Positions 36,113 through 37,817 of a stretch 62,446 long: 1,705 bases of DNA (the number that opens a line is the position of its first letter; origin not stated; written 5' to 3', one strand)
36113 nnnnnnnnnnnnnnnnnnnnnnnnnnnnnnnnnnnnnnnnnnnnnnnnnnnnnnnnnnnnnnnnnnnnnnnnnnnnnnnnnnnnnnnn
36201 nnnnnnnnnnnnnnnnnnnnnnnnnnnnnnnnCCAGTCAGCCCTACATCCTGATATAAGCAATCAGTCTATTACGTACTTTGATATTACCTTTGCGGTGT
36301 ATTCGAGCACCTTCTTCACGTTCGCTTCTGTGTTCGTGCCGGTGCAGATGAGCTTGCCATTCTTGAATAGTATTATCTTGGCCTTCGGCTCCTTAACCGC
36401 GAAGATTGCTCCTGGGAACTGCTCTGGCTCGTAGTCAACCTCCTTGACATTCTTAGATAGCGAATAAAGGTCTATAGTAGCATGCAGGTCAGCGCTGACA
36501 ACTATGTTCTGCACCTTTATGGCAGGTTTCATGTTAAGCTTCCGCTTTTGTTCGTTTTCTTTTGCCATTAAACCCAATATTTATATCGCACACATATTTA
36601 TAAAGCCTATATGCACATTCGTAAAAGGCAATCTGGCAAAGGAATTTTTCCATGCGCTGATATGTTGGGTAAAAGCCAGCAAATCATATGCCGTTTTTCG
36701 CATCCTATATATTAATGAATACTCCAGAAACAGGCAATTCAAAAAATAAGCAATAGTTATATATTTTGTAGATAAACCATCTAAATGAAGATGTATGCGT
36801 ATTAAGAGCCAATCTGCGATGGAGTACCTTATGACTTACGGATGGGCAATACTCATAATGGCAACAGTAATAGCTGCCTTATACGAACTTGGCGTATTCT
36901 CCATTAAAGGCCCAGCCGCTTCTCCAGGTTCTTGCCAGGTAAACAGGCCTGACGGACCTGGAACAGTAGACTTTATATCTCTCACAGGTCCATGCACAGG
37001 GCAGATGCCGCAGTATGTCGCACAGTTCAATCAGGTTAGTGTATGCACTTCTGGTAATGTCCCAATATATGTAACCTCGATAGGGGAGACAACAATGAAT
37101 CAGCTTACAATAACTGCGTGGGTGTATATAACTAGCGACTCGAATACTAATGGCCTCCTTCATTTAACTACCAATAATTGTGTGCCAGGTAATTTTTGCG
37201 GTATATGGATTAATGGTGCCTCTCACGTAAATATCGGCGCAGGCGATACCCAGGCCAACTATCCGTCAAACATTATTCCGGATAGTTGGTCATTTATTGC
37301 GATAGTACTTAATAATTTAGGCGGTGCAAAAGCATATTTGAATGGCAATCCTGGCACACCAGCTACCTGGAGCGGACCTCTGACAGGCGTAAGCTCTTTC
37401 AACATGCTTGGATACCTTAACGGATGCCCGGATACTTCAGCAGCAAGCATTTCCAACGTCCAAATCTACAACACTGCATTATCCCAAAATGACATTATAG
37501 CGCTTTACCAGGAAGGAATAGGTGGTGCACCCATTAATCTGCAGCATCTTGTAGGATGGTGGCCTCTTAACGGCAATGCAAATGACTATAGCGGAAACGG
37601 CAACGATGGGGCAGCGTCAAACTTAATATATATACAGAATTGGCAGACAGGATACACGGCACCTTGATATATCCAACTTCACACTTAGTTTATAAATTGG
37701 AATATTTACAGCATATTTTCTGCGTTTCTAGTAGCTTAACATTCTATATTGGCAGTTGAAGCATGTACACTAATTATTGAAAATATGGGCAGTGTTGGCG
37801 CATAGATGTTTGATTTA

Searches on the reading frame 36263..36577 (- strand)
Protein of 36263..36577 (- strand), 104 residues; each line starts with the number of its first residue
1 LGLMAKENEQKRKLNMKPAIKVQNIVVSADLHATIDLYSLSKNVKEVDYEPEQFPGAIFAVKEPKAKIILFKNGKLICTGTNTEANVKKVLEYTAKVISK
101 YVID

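Call 4: search_protein_families(library=pfam, proteins=[window:36263-36577:-], max_evalue=0.01)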
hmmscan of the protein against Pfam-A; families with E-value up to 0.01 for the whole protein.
window:36263-36577:- (104 aa): 2 families
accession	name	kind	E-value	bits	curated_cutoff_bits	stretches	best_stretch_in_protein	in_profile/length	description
PF00352.27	TBP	-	1.5e-23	82.9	22.9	1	20-101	2-85/85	Transcription factor TFIID (or TATA-binding protein, TBP)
PF11858.14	DUF3378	-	0.00016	22.2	27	1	50-90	23-63/76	Domain of unknown function (DUF3378)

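Call 17: find_homologous_proteins(query=window:36263-36568:-, max_evalue=0.00001)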
Query window:36263-36568:- (101 aa): 378 proteins with E <= 0.00001 among 381 candidates; the best 120 are listed.
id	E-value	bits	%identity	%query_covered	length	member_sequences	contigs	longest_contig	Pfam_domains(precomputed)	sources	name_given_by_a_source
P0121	2.8e-57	208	100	100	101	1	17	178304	PF00352.28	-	-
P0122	2.4e-46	173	84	95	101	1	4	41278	PF00352.28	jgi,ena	-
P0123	2.4e-46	173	84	95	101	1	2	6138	PF00352.28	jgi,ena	-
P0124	2.5e-46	173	84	95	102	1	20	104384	PF00352.28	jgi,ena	jgi:transcription initiation factor TFIID TATA-box-binding protein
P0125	2.5e-46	173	84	95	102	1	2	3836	PF00352.28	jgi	-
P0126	2.5e-46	173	84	95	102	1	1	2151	PF00352.28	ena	-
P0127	2.5e-46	173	84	95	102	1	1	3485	PF00352.28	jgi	-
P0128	3.0e-46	173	84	95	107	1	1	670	PF00352.28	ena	-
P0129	3.3e-46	173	83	95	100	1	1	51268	PF00352.28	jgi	jgi:transcription initiation factor TFIID TATA-box-binding protein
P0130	3.3e-46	173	83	95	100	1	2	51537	PF00352.28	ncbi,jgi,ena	-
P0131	4.9e-46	172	84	95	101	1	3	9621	PF00352.28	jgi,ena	-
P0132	5.0e-46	172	84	95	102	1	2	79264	PF00352.28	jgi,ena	-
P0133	5.8e-46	172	83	95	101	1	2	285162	PF00352.28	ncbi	ncbi:MAG: hypothetical protein RXR32_01080 [Candidatus Micrarchaeota archaeon]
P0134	6.0e-46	172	83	95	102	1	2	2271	PF00352.28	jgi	-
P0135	1.1e-45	171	81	99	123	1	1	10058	PF00352.28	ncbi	-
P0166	3.4e-40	154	83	86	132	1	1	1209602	PF00352.28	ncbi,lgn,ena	-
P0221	2.1e-38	148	78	86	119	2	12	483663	PF00352.28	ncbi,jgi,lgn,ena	jgi:transcription initiation factor TFIID TATA-box-binding protein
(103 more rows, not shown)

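Call 20: find_encoding_contigs(protein=P0166, flank=10000, max_places=3)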
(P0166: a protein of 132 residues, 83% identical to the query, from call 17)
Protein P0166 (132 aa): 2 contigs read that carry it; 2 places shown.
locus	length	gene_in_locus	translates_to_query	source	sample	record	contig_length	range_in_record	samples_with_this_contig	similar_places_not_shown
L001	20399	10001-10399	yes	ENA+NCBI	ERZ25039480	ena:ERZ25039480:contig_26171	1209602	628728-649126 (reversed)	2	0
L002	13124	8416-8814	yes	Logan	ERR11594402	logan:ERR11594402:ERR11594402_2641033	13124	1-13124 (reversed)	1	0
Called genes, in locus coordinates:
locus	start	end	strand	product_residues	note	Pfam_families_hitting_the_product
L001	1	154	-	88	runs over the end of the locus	-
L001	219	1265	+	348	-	PF00146:NADHdh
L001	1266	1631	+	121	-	PF13534:Fer4_17 (faint), PF12797:Fer4_2 (faint), PF13237:Fer4_10, PF14697:Fer4_21, PF12837:Fer4_6 (faint), PF12838:Fer4_7, PF13187:Fer4_9, PF00037:Fer4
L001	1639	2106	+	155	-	PF00499:Oxidored_q3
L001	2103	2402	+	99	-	PF00420:Oxidored_q2 (weak)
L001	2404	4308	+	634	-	PF00662:Proton_antipo_N (weak), PF00361:Proton_antipo_M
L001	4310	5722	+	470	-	PF00361:Proton_antipo_M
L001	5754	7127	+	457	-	PF00361:Proton_antipo_M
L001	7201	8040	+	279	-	-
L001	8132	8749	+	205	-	-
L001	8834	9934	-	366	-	PF01266:DAO, PF01494:FAD_binding_3 (weak), PF05834:Lycopene_cycl (faint), PF13450:NAD_binding_8 (faint)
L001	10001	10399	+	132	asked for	PF00352:TBP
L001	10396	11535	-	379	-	PF13439:Glyco_transf_4, PF20706:GT4-conflict (weak), PF00534:Glycos_transf_1, PF13692:Glyco_trans_1_4, PF13524:Glyco_trans_1_2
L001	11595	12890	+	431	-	PF02881:SRP54_N, PF00448:SRP54, PF01656:CbiA (weak), PF02978:SRP_SPB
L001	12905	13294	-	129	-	-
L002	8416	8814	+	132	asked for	PF00352:TBP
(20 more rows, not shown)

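Call 25: find_encoding_contigs(protein=window:36263-36568:-, flank=3000, max_places=6)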
Protein window:36263-36568:- (101 aa): 24 contigs read that carry it; 6 places shown.
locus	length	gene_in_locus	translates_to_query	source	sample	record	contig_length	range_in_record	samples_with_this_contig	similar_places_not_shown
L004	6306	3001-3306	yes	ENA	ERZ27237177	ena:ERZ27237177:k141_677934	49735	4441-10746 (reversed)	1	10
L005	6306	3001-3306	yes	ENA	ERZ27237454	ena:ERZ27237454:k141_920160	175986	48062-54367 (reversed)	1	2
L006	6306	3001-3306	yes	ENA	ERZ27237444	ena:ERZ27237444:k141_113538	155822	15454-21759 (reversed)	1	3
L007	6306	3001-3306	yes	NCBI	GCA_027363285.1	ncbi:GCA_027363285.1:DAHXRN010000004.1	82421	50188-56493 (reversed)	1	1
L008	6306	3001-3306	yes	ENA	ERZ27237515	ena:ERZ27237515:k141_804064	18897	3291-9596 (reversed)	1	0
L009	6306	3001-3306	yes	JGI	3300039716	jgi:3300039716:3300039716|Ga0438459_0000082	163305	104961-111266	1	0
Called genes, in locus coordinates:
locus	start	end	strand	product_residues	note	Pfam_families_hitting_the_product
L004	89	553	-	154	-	-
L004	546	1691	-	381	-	PF00571:CBS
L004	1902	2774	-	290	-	PF13385:Laminin_G_3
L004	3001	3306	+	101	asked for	PF00352:TBP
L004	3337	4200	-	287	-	-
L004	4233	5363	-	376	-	PF13439:Glyco_transf_4, PF20706:GT4-conflict (weak), PF00534:Glycos_transf_1, PF13692:Glyco_trans_1_4, PF13524:Glyco_trans_1_2 (weak)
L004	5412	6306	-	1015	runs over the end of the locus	-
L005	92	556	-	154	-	-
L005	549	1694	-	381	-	PF00571:CBS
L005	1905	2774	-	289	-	PF13385:Laminin_G_3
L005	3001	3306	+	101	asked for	PF00352:TBP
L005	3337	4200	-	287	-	-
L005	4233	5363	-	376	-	PF13439:Glyco_transf_4, PF20706:GT4-conflict (faint), PF00534:Glycos_transf_1, PF13692:Glyco_trans_1_4, PF13524:Glyco_trans_1_2 (weak)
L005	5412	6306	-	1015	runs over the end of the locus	-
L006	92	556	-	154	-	-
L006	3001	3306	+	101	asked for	PF00352:TBP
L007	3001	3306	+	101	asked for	PF00352:TBP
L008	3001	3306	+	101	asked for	PF00352:TBP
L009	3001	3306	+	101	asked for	PF00352:TBP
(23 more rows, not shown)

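Call 66: search_protein_families(library=ncbifam, proteins=[window:36263-36568:-], max_evalue=0.001)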
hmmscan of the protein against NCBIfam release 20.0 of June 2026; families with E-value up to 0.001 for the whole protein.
window:36263-36568:- (101 aa): 11 families
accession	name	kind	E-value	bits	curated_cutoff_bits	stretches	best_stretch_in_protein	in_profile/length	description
NF001593.0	PRK00394.1-2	subfamily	1.4e-23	83.3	181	1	12-98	95-183/184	TATA-box-binding protein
NF001594.0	PRK00394.1-3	equivalog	1.4e-22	79.9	278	1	9-98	88-177/182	TATA-box-binding protein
NF001592.0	PRK00394.1-1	equivalog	1.7e-22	79.8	270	1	8-92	90-174/194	TATA-box-binding protein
NF001597.0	PRK00394.2-2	subfamily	2e-22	79.6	255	1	12-98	92-180/183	TATA-box-binding protein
NF001601.0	PRK00394.2-6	equivalog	1.4e-19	70.2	316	1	16-93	96-173/181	TATA-box-binding protein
NF001595.0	PRK00394.1-5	subfamily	1.5e-19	70.4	288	1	13-92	4-83/186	TATA-box-binding protein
NF001600.0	PRK00394.2-5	equivalog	2.3e-19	69.7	308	1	11-89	94-174/186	TATA-box-binding protein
NF001599.0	PRK00394.2-4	subfamily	2.8e-19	69.6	307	1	9-88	90-171/185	TATA-box-binding protein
NF001596.0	PRK00394.2-1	subfamily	7.7e-19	68.2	347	1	12-91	92-173/183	TATA-box-binding protein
NF001598.0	PRK00394.2-3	equivalog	1.4e-17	63.9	330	1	14-93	95-176/184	TATA-box-binding protein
TIGR00716.1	rnhC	equivalog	0.00065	19.1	161.2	1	51-89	26-64/284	ribonuclease HIII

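Call 67: find_encoding_contigs(protein=P0221, flank=2000, max_places=10)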
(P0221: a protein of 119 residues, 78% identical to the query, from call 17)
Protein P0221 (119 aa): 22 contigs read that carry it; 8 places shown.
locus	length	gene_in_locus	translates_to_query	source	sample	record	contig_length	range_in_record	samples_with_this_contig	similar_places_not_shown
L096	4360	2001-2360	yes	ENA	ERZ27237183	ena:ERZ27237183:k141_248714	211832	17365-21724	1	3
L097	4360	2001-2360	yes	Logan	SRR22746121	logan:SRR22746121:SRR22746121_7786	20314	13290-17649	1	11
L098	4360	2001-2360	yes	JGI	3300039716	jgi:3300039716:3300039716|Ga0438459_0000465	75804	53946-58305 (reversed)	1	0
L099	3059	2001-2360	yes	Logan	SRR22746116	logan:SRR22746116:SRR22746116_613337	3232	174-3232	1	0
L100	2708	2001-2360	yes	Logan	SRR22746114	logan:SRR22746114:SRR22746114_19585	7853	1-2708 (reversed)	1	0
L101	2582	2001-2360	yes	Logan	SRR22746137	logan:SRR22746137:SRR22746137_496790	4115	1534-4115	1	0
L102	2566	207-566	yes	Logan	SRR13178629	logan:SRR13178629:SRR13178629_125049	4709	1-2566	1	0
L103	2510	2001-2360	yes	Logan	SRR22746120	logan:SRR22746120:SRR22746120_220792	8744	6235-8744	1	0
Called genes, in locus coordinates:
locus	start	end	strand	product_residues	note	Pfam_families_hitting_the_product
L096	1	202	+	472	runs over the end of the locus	PF00361:Proton_antipo_M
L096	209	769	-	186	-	-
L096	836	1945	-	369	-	PF01494:FAD_binding_3 (weak)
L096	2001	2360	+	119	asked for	PF00352:TBP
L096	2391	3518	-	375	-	PF13439:Glyco_transf_4, PF00534:Glycos_transf_1, PF13692:Glyco_trans_1_4, PF20706:GT4-conflict (weak), PF13524:Glyco_trans_1_2 (weak)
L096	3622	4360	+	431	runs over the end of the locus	PF02881:SRP54_N, PF00448:SRP54, PF01656:CbiA, PF02978:SRP_SPB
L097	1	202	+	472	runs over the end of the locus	PF00361:Proton_antipo_M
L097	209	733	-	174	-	-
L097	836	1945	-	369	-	PF01494:FAD_binding_3 (weak)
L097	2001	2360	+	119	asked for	PF00352:TBP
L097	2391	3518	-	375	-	PF13439:Glyco_transf_4, PF00534:Glycos_transf_1, PF13692:Glyco_trans_1_4, PF20706:GT4-conflict (weak), PF13524:Glyco_trans_1_2 (weak)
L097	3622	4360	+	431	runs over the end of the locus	PF02881:SRP54_N, PF00448:SRP54, PF01656:CbiA, PF02978:SRP_SPB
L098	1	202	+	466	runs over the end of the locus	PF00361:Proton_antipo_M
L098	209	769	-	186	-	-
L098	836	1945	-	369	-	PF01494:FAD_binding_3 (weak)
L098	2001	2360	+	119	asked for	PF00352:TBP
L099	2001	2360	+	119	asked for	PF00352:TBP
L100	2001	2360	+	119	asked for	PF00352:TBP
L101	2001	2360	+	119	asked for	PF00352:TBP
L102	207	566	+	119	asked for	PF00352:TBP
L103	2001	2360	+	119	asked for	PF00352:TBP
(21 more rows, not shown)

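Call 81: list_cluster_members(proteins=[P0001, window:36263-36568:-, P0392, P0120, P0166, P0034])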
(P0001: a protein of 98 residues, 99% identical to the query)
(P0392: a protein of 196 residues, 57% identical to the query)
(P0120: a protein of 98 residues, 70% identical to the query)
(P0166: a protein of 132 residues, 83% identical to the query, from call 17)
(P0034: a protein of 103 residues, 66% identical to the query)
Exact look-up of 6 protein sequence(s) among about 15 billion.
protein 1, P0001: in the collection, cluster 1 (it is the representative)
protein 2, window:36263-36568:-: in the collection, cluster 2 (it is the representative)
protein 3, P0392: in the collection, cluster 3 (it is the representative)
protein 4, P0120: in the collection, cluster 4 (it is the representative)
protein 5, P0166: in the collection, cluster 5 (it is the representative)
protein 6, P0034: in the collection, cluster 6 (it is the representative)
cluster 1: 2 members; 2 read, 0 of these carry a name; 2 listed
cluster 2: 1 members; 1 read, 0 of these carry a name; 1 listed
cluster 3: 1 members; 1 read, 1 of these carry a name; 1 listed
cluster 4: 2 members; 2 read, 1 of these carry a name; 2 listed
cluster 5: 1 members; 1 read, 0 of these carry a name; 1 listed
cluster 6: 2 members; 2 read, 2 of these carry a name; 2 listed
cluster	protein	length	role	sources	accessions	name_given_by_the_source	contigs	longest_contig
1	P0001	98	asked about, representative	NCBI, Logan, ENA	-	-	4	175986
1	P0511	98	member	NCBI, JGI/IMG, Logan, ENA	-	-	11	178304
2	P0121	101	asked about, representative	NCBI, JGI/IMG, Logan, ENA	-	-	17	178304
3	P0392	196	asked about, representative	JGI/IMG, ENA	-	transcription initiation factor TFIID TATA-box-binding protein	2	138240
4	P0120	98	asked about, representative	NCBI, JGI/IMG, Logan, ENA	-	transcription initiation factor TFIID TATA-box-binding protein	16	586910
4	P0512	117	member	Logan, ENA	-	-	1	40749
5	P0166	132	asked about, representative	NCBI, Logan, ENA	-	-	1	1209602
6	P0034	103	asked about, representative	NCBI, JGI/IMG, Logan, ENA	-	transcription initiation factor TFIID TATA-box-binding protein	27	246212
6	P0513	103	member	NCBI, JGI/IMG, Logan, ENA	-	transcription initiation factor TFIID TATA-box-binding protein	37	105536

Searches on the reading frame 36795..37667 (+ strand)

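Call 4: search_protein_families(library=pfam, proteins=[window:36795-37667:+], max_evalue=0.01)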
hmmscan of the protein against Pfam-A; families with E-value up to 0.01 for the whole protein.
window:36795-37667:+ (290 aa): 2 families
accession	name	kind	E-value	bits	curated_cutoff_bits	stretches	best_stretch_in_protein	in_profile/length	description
PF13385.13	Laminin_G_3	-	4.2e-14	53.4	27.6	1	97-234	12-150/151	Concanavalin A-like lectin/glucanases superfamily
PF07953.20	Toxin_R_bind_N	-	0.001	19.3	23.8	0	152-228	114-190/191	Clostridium neurotoxin, N-terminal receptor binding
